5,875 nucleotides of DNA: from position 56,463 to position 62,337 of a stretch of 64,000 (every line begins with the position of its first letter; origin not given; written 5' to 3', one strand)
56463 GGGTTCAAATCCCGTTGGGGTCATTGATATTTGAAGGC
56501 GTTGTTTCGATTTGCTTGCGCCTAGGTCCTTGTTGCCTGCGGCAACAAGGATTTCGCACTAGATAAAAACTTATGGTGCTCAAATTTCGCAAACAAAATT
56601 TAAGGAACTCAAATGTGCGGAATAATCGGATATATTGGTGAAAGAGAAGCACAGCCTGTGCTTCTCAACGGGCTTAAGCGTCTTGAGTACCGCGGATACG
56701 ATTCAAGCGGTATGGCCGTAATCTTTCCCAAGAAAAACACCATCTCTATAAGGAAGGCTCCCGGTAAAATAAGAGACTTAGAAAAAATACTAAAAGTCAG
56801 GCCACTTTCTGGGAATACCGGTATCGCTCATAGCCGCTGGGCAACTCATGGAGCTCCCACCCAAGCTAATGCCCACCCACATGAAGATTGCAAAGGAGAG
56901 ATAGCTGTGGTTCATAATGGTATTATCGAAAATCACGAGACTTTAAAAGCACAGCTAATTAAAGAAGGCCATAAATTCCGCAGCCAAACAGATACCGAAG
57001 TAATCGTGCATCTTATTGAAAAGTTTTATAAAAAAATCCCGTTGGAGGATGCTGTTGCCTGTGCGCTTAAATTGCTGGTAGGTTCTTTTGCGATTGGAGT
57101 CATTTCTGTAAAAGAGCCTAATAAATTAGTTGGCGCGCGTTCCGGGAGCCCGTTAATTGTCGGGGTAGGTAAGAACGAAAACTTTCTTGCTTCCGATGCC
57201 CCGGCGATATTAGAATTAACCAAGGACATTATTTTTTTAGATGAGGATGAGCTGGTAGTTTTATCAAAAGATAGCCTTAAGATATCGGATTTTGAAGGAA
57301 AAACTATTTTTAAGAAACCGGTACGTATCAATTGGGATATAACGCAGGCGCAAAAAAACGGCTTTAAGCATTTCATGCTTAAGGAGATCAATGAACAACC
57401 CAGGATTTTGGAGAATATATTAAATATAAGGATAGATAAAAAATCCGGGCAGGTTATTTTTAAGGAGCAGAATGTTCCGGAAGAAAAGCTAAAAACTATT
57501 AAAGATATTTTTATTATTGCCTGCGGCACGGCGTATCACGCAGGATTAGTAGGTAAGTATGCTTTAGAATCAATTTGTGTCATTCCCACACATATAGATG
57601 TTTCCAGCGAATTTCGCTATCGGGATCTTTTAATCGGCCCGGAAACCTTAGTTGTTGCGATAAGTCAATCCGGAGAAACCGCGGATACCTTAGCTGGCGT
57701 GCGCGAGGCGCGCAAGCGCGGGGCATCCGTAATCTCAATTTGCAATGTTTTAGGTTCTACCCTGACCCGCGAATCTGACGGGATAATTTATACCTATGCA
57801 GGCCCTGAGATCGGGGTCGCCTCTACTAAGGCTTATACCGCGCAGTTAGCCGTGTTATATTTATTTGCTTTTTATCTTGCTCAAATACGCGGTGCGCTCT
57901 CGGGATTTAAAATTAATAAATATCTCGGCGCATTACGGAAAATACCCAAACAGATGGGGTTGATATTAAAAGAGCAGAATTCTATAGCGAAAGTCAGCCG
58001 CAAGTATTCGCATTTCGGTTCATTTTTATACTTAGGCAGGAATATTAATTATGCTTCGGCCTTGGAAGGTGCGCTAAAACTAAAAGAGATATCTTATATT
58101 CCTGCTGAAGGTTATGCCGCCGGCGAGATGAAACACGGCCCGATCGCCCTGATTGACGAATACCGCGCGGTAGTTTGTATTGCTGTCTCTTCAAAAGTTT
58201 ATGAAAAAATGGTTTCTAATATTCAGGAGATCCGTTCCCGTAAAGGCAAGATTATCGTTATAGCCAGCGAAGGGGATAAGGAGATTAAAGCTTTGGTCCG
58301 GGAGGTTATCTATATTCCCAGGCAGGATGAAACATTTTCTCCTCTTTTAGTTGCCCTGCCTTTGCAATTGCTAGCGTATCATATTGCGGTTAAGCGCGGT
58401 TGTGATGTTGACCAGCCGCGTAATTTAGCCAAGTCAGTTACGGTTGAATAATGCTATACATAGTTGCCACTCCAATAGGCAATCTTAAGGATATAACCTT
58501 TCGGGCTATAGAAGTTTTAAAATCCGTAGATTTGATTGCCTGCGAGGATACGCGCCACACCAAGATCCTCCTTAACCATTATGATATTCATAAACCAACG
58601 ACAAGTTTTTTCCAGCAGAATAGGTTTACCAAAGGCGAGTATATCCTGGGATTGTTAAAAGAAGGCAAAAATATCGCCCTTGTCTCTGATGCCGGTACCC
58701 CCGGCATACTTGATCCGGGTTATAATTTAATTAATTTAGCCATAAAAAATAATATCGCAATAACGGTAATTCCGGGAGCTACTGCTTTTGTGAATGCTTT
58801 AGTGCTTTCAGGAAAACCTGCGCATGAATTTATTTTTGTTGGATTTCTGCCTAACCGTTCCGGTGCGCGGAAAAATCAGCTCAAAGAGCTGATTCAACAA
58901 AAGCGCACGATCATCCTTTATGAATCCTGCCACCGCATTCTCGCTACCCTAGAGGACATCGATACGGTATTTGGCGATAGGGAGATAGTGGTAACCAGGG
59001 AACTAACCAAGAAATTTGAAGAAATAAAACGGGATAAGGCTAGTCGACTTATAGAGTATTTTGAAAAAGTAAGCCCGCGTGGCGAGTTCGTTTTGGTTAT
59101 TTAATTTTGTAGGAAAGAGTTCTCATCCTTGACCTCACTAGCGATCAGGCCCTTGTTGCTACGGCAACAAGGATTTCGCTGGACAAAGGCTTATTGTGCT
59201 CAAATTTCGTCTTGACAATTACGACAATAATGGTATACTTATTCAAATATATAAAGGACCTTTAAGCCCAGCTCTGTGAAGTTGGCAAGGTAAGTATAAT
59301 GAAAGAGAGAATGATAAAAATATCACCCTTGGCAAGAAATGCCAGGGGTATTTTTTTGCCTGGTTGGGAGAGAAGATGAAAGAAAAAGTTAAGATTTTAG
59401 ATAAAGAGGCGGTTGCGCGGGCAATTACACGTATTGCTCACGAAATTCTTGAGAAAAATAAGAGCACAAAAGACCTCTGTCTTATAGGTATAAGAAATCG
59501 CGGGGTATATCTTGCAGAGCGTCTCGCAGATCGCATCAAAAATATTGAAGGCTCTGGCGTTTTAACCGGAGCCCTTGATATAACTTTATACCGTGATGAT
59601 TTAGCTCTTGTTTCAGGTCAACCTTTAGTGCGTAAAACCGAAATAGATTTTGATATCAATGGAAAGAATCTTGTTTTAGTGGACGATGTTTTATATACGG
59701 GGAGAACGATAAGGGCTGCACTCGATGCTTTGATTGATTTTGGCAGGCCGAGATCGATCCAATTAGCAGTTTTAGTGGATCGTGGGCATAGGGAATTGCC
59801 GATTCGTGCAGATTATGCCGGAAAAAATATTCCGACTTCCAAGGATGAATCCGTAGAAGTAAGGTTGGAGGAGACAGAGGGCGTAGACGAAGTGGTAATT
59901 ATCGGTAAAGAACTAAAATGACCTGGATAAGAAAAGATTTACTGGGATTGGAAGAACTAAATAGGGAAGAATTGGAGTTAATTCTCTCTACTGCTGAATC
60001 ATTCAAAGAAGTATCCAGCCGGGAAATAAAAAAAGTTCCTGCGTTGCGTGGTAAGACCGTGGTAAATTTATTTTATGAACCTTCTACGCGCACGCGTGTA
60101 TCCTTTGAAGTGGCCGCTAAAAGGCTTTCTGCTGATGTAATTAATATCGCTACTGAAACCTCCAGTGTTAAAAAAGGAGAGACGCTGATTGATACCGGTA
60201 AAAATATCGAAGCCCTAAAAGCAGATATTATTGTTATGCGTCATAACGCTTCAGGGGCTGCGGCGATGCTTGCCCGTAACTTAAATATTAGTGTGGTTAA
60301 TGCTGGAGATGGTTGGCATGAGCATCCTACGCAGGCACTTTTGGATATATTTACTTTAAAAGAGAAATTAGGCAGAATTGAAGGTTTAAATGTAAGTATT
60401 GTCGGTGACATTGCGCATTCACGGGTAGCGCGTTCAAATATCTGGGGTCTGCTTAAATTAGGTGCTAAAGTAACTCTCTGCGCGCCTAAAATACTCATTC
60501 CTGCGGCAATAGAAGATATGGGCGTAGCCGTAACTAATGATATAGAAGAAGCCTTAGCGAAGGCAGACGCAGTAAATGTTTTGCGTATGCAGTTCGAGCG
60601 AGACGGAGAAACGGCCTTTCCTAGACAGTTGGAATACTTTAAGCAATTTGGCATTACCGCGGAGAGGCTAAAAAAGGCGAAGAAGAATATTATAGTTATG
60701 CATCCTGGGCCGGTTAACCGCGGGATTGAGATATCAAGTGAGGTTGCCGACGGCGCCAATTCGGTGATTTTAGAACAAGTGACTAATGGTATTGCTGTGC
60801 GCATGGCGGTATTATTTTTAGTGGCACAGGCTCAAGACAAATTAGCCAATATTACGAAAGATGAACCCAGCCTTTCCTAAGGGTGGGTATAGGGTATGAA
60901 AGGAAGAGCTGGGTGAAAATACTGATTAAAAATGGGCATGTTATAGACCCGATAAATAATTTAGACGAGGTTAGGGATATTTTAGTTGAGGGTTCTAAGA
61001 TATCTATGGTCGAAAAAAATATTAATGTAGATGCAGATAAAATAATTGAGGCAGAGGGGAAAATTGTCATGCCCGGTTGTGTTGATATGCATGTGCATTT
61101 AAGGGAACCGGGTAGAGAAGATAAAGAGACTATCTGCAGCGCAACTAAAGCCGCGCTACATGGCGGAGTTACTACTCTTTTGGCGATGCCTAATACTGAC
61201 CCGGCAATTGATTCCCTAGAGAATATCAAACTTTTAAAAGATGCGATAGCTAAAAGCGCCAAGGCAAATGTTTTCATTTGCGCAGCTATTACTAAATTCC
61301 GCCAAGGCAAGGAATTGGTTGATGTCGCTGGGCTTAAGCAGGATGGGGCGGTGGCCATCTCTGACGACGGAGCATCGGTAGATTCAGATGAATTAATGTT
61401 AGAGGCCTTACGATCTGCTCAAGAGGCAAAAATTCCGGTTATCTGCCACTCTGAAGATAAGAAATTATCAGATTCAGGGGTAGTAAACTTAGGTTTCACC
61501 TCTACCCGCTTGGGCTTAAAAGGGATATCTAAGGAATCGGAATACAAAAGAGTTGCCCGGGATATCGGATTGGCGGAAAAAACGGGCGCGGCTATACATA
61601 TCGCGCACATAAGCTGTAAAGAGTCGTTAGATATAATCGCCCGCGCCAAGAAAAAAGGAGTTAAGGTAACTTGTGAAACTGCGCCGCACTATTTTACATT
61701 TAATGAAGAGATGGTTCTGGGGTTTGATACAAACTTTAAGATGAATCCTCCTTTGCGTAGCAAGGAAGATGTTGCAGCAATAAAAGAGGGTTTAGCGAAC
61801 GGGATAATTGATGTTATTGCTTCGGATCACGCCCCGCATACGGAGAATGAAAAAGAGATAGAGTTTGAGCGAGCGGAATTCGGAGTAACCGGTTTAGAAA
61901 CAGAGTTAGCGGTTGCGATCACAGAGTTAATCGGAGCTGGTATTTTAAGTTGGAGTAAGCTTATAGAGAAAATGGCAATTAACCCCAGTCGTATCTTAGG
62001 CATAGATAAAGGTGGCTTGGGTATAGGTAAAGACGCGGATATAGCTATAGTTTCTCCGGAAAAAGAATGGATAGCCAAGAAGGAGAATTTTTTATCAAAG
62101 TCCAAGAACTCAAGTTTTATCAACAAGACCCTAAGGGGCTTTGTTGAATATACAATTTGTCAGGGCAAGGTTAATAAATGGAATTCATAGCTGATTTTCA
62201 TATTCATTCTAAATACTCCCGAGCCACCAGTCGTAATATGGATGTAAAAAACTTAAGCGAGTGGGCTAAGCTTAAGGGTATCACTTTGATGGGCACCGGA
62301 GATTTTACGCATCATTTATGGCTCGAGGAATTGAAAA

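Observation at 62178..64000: Unannotated intein-containing endonuclease-Q-like PHP-domain gene at the window edge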

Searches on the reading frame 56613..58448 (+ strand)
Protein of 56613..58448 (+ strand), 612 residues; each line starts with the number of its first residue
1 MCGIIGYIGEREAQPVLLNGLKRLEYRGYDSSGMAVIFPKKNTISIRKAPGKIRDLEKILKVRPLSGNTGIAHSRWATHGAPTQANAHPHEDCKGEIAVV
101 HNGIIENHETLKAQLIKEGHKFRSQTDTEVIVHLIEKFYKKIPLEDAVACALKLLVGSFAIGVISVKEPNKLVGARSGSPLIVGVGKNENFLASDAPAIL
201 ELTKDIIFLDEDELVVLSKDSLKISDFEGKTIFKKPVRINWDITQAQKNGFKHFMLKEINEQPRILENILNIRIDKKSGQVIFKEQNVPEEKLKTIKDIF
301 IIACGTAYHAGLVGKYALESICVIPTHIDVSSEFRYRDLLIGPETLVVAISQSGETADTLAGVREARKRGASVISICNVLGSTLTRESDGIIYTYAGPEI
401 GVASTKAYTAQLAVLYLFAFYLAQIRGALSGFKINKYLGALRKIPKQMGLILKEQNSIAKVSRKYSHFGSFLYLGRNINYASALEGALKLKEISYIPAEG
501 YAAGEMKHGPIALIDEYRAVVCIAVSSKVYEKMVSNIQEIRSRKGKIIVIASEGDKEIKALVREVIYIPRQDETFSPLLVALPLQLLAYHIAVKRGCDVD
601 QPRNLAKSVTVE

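Call 60: search_protein_families(library=ncbifam, proteins=[window:56613-58448:+], max_evalue=1e-10)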
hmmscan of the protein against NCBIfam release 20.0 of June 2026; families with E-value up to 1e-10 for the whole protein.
window:56613-58448:+ (612 aa): 7 families
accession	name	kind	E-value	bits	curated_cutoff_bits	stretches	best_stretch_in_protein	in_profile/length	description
NF001484.0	PRK00331.1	subfamily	4.5e-253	841.1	381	1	1-612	1-601/601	isomerizing glutamine--fructose-6-phosphate transaminase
TIGR01135.1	glmS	equivalog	5.6e-247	821.1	418.05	1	2-612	1-607/607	glutamine--fructose-6-phosphate transaminase (isomerizing)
NF046059.1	NagB_SO3506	equivalog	3.2e-38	131.9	430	1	297-608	39-326/330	glucosamine-6-phosphate deaminase NagB-II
TIGR01134.1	purF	equivalog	2.2e-28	99.8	350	1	2-224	1-224/432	amidophosphoribosyltransferase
NF041128.1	glucosaP_deam_GlmD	equivalog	3.6e-26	92.2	580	1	295-609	30-321/323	glucosamine-6-phosphate deaminase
TIGR01536.1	asn_synth_AEB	equivalog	3.6e-15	56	267.1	1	2-240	1-204/517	asparagine synthase (glutamine-hydrolyzing)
NF040776.2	AlsR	equivalog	2.2e-11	43.2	400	0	343-424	176-258/279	transcriptional repressor AlsR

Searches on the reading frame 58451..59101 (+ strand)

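Call 60: search_protein_families(library=ncbifam, proteins=[window:58451-59101:+], max_evalue=1e-10)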
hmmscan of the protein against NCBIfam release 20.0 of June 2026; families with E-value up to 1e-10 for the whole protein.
window:58451-59101:+ (217 aa): 2 families
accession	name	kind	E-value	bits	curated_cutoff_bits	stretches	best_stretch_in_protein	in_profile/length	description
TIGR00096.1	TIGR00096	equivalog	1.4e-79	267.3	167.9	1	1-217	1-219/275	16S rRNA (cytidine(1402)-2'-O)-methyltransferase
NF011570.0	PRK14994.1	equivalog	8.3e-65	218.9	502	1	2-217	14-232/287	16S rRNA (cytidine(1402)-2'-O)-methyltransferase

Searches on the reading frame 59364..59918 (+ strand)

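Call 60: search_protein_families(library=ncbifam, proteins=[window:59364-59918:+], max_evalue=1e-10)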
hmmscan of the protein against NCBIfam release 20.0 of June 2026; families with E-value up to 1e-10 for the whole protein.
window:59364-59918:+ (185 aa): 7 families
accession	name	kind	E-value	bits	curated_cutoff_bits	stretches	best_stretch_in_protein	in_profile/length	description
NF003549.0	PRK05205.1-5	equivalog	3.5e-77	258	138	1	5-181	2-180/182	bifunctional pyr operon transcriptional regulator/uracil phosphoribosyltransferase PyrR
NF003547.0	PRK05205.1-3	equivalog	1.3e-72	243.7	230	1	4-182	9-191/194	bifunctional pyr operon transcriptional regulator/uracil phosphoribosyltransferase PyrR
NF003548.0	PRK05205.1-4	equivalog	1.3e-68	230.3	218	1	9-181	4-171/173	bifunctional pyr operon transcriptional regulator/uracil phosphoribosyltransferase PyrR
NF003546.0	PRK05205.1-2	equivalog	4.5e-64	215.3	268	1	6-179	2-174/175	bifunctional pyr operon transcriptional regulator/uracil phosphoribosyltransferase PyrR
NF003545.0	PRK05205.1-1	equivalog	4.8e-45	153.1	140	1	12-170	4-159/171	bifunctional pyr operon transcriptional regulator/uracil phosphoribosyltransferase PyrR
NF006605.0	PRK09162.1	equivalog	5.9e-13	48.6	181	1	5-157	11-156/183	hypoxanthine-guanine phosphoribosyltransferase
TIGR01203.1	HGPRTase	equivalog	1.1e-12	48.1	150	1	11-157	2-142/167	hypoxanthine phosphoribosyltransferase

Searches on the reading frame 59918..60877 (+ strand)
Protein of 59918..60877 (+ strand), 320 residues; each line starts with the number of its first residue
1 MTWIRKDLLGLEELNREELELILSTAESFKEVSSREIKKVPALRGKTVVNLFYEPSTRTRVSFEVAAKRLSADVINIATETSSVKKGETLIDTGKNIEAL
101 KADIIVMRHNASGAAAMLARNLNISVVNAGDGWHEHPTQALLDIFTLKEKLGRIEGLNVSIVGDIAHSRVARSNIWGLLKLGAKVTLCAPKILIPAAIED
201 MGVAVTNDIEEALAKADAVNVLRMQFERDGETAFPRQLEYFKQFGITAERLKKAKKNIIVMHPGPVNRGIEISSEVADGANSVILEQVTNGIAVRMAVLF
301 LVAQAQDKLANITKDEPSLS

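Call 60: search_protein_families(library=ncbifam, proteins=[window:59918-60877:+], max_evalue=1e-10)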
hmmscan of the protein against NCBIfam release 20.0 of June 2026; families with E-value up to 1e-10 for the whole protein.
window:59918-60877:+ (320 aa): 15 families
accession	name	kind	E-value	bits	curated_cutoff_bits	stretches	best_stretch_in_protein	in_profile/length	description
NF002032.1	PRK00856.1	equivalog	5.6e-125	416.4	263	1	6-302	1-296/297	aspartate carbamoyltransferase catalytic subunit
TIGR00670.1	asp_carb_tr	equivalog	3.4e-101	338.4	236.95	1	6-303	1-303/304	aspartate carbamoyltransferase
NF010387.0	PRK13814.1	equivalog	5.3e-70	235.8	660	1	7-301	7-301/310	aspartate carbamoyltransferase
NF008853.0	PRK11891.1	equivalog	2.1e-51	174.9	560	1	5-309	88-404/430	aspartate carbamoyltransferase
NF001986.0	PRK00779.1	subfamily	7.7e-51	173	306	1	5-304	5-305/307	ornithine carbamoyltransferase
NF006046.0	PRK08192.1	equivalog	1.7e-50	172.2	512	1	6-312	7-326/339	aspartate carbamoyltransferase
TIGR00658.1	orni_carb_tr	equivalog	1.6e-48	165.4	280.85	1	6-301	1-301/304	ornithine carbamoyltransferase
TIGR04384.1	putr_carbamoyl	exception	7.6e-35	120.6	500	1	10-308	4-312/330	putrescine carbamoyltransferase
NF011380.0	PRK14805.1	equivalog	4.2e-34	118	421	1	6-300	2-297/302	ornithine carbamoyltransferase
NF009916.0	PRK13376.1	equivalog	7e-28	97.4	800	1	46-307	51-337/525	bifunctional aspartate carbamoyltransferase catalytic subunit/aspartate carbamoyltransferase regulatory subunit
NF003286.0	PRK04284.1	subfamily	7.2e-27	94.4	515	1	6-277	7-289/332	ornithine carbamoyltransferase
NF003384.0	PRK04523.1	equivalog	2.4e-19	69.6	288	0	123-304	137-334/336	N-acetylornithine carbamoyltransferase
NF002470.0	PRK01713.1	equivalog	2.5e-18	66.6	545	1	7-265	9-276/334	ornithine carbamoyltransferase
NF011379.0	PRK14804.1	equivalog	2.2e-16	59.9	373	1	41-300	39-306/311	ornithine carbamoyltransferase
NF009213.0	PRK12562.1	subfamily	5.9e-14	52.2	559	1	4-196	5-195/334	ornithine carbamoyltransferase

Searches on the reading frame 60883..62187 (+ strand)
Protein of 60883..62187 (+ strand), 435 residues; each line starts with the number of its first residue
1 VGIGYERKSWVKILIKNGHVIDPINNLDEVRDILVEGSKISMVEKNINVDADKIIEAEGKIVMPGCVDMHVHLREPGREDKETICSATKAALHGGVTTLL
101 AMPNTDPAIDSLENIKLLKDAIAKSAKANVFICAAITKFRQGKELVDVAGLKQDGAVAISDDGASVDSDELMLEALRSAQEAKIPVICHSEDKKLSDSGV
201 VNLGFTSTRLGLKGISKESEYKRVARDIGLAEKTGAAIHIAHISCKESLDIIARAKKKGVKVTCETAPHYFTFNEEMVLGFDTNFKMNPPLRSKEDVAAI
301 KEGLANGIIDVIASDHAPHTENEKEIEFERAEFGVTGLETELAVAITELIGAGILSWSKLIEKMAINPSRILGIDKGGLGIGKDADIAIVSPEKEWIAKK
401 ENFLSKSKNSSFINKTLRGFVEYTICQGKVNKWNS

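Call 10: find_encoding_contigs(protein=window:60883-62187:+, flank=10000, max_places=4)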
Protein seq(435 aa) (435 aa): no gene with exactly this product is on record in the collection.

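Call 60: search_protein_families(library=ncbifam, proteins=[window:60883-62187:+], max_evalue=1e-10)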
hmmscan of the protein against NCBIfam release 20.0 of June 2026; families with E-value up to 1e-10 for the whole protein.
window:60883-62187:+ (435 aa): 38 families (the best 25 are shown)
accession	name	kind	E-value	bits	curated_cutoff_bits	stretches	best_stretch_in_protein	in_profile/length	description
NF006837.0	PRK09357.1-2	equivalog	1e-129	432.9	575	1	12-431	2-421/428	dihydroorotase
NF006839.0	PRK09357.1-4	equivalog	3.2e-128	427.9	576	1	13-430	2-418/422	dihydroorotase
NF006845.0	PRK09357.2-6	equivalog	1.6e-127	425.7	728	1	12-430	2-423/428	dihydroorotase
NF006844.0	PRK09357.2-5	equivalog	5.6e-127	424.2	701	1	12-430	3-418/422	dihydroorotase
NF006843.0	PRK09357.2-4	equivalog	6.8e-124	414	786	1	12-431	2-419/431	dihydroorotase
TIGR00857.1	pyrC_multi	subfamily_domain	2e-123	412.4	279.05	1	31-434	6-411/412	dihydroorotase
NF006836.0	PRK09357.1-1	equivalog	3.1e-109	365.6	538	1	28-431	14-423/432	dihydroorotase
NF006558.0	PRK09059.1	equivalog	1e-107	360.4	645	1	12-430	4-425/430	dihydroorotase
NF006842.0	PRK09357.2-3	equivalog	2.3e-105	352.8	695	1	12-430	2-436/440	dihydroorotase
NF006841.0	PRK09357.2-2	equivalog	1.6e-103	346.7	640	1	26-430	14-415/421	dihydroorotase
NF005791.0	PRK07627.1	equivalog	5.1e-93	312.3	442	1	12-430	2-420/425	dihydroorotase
NF006838.0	PRK09357.1-3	equivalog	1.2e-90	304.5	644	1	12-430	2-419/423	dihydroorotase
NF005614.0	PRK07369.1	equivalog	3.7e-85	286.3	456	1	15-423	6-415/419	dihydroorotase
NF002668.0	PRK02382.1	equivalog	1.6e-77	261.1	452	1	13-430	6-409/436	dihydroorotase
NF006268.0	PRK08417.1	equivalog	4e-76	256.7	499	1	14-430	2-402/406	metal-dependent hydrolase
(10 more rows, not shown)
